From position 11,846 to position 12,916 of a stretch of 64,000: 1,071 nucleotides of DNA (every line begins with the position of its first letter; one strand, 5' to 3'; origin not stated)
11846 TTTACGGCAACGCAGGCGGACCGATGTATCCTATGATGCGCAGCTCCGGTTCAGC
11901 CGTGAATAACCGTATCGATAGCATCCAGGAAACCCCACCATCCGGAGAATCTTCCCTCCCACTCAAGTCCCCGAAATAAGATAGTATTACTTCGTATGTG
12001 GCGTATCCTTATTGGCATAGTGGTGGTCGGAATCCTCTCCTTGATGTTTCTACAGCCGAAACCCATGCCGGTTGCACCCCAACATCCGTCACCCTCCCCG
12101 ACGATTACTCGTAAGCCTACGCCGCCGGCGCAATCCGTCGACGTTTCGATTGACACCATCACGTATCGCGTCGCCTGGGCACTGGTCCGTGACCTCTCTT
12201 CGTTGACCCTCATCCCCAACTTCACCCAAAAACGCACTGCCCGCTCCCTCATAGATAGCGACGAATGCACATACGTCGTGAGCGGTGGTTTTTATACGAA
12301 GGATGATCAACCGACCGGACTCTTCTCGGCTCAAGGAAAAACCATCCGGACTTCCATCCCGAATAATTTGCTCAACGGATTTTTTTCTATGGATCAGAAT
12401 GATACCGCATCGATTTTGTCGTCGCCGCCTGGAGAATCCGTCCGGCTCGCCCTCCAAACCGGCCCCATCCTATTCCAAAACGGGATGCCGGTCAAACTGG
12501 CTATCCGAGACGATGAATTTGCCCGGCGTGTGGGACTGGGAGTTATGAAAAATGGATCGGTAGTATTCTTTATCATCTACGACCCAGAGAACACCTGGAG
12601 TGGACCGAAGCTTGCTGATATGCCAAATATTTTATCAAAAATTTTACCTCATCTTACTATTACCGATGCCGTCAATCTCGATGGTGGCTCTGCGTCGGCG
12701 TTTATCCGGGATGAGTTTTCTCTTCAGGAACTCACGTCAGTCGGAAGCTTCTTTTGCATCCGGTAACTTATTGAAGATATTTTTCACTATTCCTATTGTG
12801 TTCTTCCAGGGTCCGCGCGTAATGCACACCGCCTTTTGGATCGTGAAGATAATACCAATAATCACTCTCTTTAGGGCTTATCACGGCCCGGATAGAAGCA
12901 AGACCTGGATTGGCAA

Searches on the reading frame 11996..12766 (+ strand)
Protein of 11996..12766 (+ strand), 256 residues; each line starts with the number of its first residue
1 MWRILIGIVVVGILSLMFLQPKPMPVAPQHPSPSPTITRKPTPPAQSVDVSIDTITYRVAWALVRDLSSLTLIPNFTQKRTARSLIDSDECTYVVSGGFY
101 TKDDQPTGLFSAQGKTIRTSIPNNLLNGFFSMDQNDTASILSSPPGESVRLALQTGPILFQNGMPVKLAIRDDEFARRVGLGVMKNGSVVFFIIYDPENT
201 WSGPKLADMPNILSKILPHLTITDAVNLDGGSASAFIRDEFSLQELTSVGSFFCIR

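Call 70: search_protein_families(library=pfam, proteins=[window:11996-12766:+], max_evalue=0.001)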
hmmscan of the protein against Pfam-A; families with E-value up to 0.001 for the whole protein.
window:11996-12766:+ (256 aa): 1 family
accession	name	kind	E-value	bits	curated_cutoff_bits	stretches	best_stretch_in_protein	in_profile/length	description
PF09992.14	NAGPA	-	1.4e-16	61.6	25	1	91-238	3-146/169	Phosphodiester glycosidase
